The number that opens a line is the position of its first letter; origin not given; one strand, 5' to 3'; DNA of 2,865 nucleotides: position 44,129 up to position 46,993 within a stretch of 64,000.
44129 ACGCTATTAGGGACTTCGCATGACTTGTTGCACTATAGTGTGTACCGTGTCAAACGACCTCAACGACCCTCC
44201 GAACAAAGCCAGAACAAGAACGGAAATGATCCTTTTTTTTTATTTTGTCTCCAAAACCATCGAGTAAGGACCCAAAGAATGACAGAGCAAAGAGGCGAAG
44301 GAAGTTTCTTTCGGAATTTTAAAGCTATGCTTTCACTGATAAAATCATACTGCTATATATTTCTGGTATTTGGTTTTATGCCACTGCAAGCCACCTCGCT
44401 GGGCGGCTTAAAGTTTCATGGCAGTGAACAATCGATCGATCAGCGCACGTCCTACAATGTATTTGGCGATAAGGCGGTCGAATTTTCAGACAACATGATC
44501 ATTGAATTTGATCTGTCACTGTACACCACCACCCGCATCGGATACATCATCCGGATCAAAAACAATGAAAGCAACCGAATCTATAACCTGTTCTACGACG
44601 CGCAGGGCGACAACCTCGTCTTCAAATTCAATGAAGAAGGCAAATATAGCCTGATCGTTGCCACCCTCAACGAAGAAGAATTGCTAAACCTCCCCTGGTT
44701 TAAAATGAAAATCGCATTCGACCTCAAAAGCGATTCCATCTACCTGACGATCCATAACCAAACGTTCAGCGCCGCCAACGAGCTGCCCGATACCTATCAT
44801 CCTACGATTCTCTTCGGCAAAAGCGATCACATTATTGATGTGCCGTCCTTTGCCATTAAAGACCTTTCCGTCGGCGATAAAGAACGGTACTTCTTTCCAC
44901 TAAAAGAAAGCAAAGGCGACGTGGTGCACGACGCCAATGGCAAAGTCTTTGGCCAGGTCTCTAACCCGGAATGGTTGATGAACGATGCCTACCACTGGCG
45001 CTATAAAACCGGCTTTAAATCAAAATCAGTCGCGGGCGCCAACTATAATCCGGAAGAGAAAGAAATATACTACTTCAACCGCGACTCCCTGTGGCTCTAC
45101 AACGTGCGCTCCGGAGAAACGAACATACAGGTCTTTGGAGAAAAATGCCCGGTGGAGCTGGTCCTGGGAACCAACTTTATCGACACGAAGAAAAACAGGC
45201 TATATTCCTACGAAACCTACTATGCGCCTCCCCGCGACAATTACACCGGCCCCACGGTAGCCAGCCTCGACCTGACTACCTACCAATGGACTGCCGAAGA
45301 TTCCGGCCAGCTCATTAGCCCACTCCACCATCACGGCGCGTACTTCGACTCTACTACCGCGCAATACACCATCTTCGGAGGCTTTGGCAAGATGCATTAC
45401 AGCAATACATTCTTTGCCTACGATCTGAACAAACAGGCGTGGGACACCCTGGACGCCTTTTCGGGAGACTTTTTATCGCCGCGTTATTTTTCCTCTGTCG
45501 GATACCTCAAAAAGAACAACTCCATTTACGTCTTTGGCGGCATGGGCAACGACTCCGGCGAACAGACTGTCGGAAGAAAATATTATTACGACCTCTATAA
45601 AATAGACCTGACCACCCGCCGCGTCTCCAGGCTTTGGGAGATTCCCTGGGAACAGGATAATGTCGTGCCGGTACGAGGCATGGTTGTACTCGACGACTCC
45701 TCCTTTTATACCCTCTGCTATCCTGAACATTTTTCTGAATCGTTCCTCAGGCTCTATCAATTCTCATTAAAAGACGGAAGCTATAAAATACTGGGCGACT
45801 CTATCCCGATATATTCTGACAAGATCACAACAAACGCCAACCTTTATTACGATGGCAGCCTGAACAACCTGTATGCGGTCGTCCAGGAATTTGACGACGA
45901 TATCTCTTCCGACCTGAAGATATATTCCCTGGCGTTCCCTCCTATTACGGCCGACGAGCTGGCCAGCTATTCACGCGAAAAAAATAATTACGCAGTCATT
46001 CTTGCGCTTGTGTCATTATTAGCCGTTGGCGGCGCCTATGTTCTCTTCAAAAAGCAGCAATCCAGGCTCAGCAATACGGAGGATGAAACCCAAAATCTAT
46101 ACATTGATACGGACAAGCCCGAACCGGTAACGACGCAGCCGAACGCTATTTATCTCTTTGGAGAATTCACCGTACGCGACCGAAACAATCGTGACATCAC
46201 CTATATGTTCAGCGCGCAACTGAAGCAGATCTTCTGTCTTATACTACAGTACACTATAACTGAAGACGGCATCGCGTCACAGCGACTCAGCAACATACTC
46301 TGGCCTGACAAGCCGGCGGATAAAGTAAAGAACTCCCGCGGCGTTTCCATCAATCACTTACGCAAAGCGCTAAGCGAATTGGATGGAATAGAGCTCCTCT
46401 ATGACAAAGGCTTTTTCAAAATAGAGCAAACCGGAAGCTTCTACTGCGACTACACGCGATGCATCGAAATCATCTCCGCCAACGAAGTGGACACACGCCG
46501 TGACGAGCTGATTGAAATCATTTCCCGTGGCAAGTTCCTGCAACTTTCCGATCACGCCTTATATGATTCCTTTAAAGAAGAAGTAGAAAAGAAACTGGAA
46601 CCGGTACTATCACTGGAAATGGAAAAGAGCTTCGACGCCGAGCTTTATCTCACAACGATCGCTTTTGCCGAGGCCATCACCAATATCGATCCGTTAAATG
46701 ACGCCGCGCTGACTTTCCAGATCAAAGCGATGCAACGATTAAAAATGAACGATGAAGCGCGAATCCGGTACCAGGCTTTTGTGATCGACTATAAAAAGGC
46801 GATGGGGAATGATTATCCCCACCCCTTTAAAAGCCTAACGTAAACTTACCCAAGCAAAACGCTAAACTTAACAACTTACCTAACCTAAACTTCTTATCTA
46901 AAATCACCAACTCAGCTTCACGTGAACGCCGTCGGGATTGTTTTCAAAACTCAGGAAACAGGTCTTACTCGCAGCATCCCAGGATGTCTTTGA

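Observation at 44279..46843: Unusual one-component regulator with an extracytoplasmic LamG + Kelch propeller sensor, a single TM helix and a winged-helix output, flanking the PUL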

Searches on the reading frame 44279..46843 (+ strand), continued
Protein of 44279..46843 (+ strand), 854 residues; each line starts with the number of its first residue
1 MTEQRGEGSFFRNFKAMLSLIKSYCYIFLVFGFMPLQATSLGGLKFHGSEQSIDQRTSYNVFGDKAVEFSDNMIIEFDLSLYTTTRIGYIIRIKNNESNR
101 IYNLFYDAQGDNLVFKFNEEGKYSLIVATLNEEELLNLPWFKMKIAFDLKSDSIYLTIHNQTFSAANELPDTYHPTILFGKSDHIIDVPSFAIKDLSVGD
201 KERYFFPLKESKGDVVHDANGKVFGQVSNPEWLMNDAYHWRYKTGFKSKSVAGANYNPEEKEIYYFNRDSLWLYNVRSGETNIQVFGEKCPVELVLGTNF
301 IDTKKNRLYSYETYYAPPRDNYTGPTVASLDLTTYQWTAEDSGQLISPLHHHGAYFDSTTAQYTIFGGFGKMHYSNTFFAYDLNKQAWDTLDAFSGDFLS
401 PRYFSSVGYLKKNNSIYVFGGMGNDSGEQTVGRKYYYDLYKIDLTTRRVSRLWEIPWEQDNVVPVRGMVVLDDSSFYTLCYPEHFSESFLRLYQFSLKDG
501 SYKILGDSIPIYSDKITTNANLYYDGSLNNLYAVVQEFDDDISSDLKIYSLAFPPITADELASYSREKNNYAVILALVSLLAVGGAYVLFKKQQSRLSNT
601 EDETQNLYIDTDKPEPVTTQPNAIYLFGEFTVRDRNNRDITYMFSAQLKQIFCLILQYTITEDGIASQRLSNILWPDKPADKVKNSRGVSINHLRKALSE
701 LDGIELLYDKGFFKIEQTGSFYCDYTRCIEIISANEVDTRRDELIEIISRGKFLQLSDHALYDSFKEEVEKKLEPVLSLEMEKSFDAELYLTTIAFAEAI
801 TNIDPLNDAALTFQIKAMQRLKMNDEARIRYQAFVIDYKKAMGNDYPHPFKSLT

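Call 76: find_homologous_proteins(query=A4, max_evalue=1e-10)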
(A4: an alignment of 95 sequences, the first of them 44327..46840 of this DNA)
Query A4 (95 sequences) (838 aa, profile of the alignment): 767 proteins with E <= 1e-10 among 8000 candidates; the best 120 are listed.
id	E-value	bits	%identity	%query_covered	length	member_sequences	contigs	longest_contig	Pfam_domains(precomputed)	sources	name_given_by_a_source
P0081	0.0e+0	1142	68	100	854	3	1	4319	PF24681.2,PF13415.13,PF24981.2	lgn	-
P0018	0.0e+0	1138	75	99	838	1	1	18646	PF24681.2,PF13854.13,PF13415.13,PF24981.2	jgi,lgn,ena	-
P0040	0.0e+0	1137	74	100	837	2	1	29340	PF24681.2,PF13854.13,PF13415.13,PF24981.2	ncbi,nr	ncbi:MAG TPA: kelch repeat-containing protein [Ohtaekwangia sp.]|nr:kelch repeat-containing protein 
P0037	0.0e+0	1137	74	100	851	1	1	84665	PF24681.2,PF13854.13,PF13415.13,PF24981.2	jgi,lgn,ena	-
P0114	0.0e+0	1136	67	100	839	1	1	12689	PF24681.2,PF13854.13,PF13415.13,PF24981.2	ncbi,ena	-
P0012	0.0e+0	1132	75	100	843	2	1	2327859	PF24681.2,PF13854.13,PF13415.13,PF24981.2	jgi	jgi:hypothetical protein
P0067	0.0e+0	1131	71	99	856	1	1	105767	PF24681.2,PF13854.13,PF13415.13,PF24981.2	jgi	jgi:DNA-binding SARP family transcriptional activator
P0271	0.0e+0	1131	50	99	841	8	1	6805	PF24681.2,PF13854.13,PF13415.13,PF24981.2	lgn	-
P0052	0.0e+0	1130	73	100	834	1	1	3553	PF24681.2,PF13854.13,PF13415.13,PF24981.2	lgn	-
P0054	0.0e+0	1130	71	100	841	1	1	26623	PF24681.2,PF13854.13,PF13415.13,PF24981.2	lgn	-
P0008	0.0e+0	1130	75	100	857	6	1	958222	PF24681.2,PF13854.13,PF13415.13,PF24981.2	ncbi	-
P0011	0.0e+0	1130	77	100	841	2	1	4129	PF24681.2,PF13854.13,PF13415.13,PF24981.2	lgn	-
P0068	0.0e+0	1129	71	100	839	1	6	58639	PF24681.2,PF13854.13,PF13415.13,PF24981.2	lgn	-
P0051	0.0e+0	1129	73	100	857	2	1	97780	PF24681.2,PF13854.13,PF13415.13,PF24981.2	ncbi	-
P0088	0.0e+0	1128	67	100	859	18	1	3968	PF24681.2,PF13854.13,PF13415.13,PF24981.2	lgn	-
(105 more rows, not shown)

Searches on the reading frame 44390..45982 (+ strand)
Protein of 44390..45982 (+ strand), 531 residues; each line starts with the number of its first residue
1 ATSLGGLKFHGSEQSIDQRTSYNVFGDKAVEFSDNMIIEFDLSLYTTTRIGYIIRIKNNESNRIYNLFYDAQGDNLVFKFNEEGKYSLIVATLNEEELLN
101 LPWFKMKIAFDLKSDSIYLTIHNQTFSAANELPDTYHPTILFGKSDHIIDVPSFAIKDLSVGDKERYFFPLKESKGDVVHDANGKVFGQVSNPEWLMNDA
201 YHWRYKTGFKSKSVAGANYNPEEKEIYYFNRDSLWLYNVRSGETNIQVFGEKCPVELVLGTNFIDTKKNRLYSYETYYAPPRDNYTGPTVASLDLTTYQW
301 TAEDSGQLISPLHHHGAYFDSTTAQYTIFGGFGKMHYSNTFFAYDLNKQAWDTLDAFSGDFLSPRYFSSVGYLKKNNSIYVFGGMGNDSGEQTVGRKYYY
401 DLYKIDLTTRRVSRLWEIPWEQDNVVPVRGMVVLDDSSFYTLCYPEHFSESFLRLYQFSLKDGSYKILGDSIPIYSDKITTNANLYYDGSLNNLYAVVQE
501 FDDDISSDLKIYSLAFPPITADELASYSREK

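Call 49: predict_structure(alignment_id=A3)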
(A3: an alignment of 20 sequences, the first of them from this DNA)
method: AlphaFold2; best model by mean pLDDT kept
length: 531 residues; sequences in the alignment: 20
mean_pLDDT: 78.9   pTM: 0.73
mean pLDDT of the five models: 78.9, 71.7, 70.1, 69.9, 69.0
residues with pLDDT >= 90: 120; 70-90: 288; 50-70: 100; < 50: 23
segments of 3 or more residues with pLDDT < 50: 1-4, 170-175, 388-391, 527-531
pLDDT, mean of each block of 10 residues (from residue 1): 60 68 82 89 73 88 88 83 84 75 86 92 90 88 71 81 60 50 66 65 80 79 89 89 88 86 90 84 81 94 87 79 84 56 89 82 77 87 68 62 89 88 72 89 73 86 84 63 82 86 75 75 53 36
secondary structure, 60 per line:
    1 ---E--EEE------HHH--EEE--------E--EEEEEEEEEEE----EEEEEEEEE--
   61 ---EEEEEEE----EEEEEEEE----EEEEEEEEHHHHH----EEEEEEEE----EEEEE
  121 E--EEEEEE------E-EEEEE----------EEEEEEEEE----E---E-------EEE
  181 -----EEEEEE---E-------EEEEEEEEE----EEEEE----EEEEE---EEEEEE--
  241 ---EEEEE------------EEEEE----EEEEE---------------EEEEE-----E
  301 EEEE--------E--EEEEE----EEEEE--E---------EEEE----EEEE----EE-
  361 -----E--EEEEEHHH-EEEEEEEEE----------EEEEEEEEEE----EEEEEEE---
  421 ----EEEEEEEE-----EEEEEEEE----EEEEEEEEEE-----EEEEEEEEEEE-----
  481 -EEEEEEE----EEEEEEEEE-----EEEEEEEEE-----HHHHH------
elements in order: E7-9 E21-23 E35-45 E50-58 E64-70 E75-82 E87-94 H95-99 E104-111 E116-121 E124-129 E138-142 E153-161 E178-180 E186-191 E203-211 E216-220 E225-229 E233-238 E244-248 E261-265 E270-274 E290-294 E300-304 E316-320 E325-329 E342-345 E350-353 E369-373 E378-386 E397-406 E411-417 E425-432 E438-445 E450-459 E465-475 E482-488 E493-501 E507-515 H521-525

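Call 75: fold_search(model_id=the predicted structure, library=pdb)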
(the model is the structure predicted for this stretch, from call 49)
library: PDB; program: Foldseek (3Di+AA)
matches with E <= 10: 1694; with E <= 0.001: 350
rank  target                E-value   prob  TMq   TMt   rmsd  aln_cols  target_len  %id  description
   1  9mf0_J                8.7e-11  1.00  0.42  0.65   6.0       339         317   15  Crystal structure of KRAS(GDP) bound to LZTR1(Kelch domain) (released 2025-09-10)
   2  9mey_B                9.1e-11  1.00  0.42  0.66   6.0       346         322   15  Crystal structure of RIT1(GDP) bound to LZTR1(Kelch domain) (released 2025-09-10)
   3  9mez_J                1.5e-10  1.00  0.42  0.67   5.8       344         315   14  Crystal structure of MRAS(GDP) bound to LZTR1(Kelch domain) (released 2025-09-10)
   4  9mf0_F                2.1e-10  1.00  0.41  0.65   6.0       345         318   14  Crystal structure of KRAS(GDP) bound to LZTR1(Kelch domain) (released 2025-09-10)
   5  8ttq_B                2.3e-10  1.00  0.43  0.38  22.2       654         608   12  Cryo-EM structure of the inner MKLN1 dimer from an autoinhibited MKLN1 tetramer (released 2024-09-11)
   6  9mez_D                3.4e-10  1.00  0.42  0.65   6.0       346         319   15  Crystal structure of MRAS(GDP) bound to LZTR1(Kelch domain) (released 2025-09-10)
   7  9mf0_D                4.6e-10  1.00  0.41  0.64   6.0       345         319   14  Crystal structure of KRAS(GDP) bound to LZTR1(Kelch domain) (released 2025-09-10)
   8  8ttq_A                5.6e-10  1.00  0.44  0.39  20.8       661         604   11  Cryo-EM structure of the inner MKLN1 dimer from an autoinhibited MKLN1 tetramer (released 2024-09-11)
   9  5gq0_B                1.9e-09  1.00  0.39  0.59   5.9       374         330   13  Crystal structure of the Epithiospecifier Protein, ESP from Arabidopsis thaliana (released 2016-08-17)
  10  5gq0_A                2.7e-09  1.00  0.40  0.59   5.9       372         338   14  Crystal structure of the Epithiospecifier Protein, ESP from Arabidopsis thaliana (released 2016-08-17)
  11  5a11_A                1.2e-08  1.00  0.43  0.63   5.3       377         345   14  The crystal structure of Ta-TFP, a thiocyanate-forming protein involved in glucosinolate breakdown (space group P21) (released 2015-08-26)
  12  8pif_A                1.3e-08  1.00  0.39  0.62   5.2       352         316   14  Fragment 12 in complex with KLHDC2 (released 2023-07-12)
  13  6ttk_C                1.4e-08  1.00  0.34  0.58   7.2       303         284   16  Crystal structure of the kelch domain of human KLHL12 in complex with DVL1 peptide (released 2020-02-12)
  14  6gy5_A                1.5e-08  1.00  0.34  0.58   7.3       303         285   13  Crystal structure of the kelch domain of human KLHL20 in complex with DAPK1 peptide (released 2018-08-08)
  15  8pjr                  1.5e-08  1.00  0.34  0.58   7.1       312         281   17  Crystal structure of the SAKe6AC-LB protein (released 2024-07-10)
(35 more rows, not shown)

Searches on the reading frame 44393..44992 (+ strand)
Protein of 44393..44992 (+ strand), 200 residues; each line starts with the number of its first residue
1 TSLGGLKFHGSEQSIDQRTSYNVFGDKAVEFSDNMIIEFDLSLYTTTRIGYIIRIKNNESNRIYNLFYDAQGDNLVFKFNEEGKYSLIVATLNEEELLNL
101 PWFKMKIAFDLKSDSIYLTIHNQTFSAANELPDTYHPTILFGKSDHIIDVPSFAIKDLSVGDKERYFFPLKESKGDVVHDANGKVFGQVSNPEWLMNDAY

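Call 69: search_solved_structures(query=A5, max_evalue=10, show_alignments=2)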
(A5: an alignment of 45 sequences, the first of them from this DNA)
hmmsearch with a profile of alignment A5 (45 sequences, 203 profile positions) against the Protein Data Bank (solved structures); distinct sequences matched with E-value up to 10: 9.
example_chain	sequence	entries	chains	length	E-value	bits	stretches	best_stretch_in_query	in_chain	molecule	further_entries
9i2m_A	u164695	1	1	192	0.0003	23.8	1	11-77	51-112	Allergen Fel d 4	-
8amc_A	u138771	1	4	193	0.0003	23.8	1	11-77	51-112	Allergen Fel d 4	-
2l9c_A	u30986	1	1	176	0.00041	23.3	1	11-93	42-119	Darcin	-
3kff_A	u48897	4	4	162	0.0034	20.3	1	10-72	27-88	Major urinary protein 4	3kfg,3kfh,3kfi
2erf_A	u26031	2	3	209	0.065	16.2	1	45-134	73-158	Thrombospondin-1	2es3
1z78_A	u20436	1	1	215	0.069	16.1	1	45-134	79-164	Thrombospondin 1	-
1za4_A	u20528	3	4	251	0.094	15.6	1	45-134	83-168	Thrombospondin 1 | Thrombospondin-1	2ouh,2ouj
2jxu_A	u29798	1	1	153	0.68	12.8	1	21-68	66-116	TerB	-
2a2g_A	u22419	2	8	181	0.72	12.7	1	11-59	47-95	PROTEIN (ALPHA-2U-GLOBULIN)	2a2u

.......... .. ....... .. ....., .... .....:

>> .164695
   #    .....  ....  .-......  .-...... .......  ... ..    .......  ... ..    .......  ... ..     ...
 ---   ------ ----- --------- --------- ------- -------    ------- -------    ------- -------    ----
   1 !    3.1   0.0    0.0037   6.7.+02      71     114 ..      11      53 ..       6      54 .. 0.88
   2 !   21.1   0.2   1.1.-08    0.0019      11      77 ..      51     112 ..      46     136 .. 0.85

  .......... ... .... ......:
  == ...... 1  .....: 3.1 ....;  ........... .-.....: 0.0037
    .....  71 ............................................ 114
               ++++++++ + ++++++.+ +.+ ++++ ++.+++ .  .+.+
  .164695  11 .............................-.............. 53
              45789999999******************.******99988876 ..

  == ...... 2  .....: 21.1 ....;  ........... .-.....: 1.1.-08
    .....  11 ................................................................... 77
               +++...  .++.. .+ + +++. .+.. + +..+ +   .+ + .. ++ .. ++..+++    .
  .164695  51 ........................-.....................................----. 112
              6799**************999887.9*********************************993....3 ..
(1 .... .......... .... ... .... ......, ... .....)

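Call 70: search_protein_families(library=pfam, alignment_id=A5, max_evalue=1)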
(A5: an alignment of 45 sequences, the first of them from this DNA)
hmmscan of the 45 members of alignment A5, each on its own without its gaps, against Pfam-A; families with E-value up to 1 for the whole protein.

A. member 1, seq(200 aa): 1 family
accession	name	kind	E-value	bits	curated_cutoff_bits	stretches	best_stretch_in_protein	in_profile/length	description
PF21174.3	Glce_b_sandwich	-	0.13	12.8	27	0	31-71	23-61/123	D-glucuronyl C5-epimerase, beta-sandwich domain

B. families by the number of members that match (of 45 scanned): 28 families (the first 25 are shown)
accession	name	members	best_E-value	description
PF02210.31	Laminin_G_2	4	0.00034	Laminin G domain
PF13385.13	Laminin_G_3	3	0.0095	Concanavalin A-like lectin/glucanases superfamily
PF05239.21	PRC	2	0.019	PRC-barrel domain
PF12207.13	DUF3600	1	0.013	Domain of unknown function (DUF3600)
PF16017.11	BTB_3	1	0.016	BTB/POZ domain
PF04862.18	DUF642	1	0.016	Protein of unknown function (DUF642)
PF17533.7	DUF5452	1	0.025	Family of unknown function (DUF5452)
PF20794.3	bPH_7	1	0.027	Bacterial PH domain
PF17550.7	PsaF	1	0.032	Family of unknown function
PF08547.18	CIA30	1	0.046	Complex I intermediate-associated protein 30 (CIA30)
PF08204.17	V-set_CD47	1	0.046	CD47 immunoglobulin-like domain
PF22487.1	CRASP-2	1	0.054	Complement regulator-acquiring surface protein 2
PF22585.3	Sialidase-like_CBM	1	0.073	Sialidase-like, CBM domain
PF20585.4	Pectate_lyase_5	1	0.088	Putative pectate lyase-like adhesive domain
PF05190.23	MutS_IV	1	0.097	MutS family domain IV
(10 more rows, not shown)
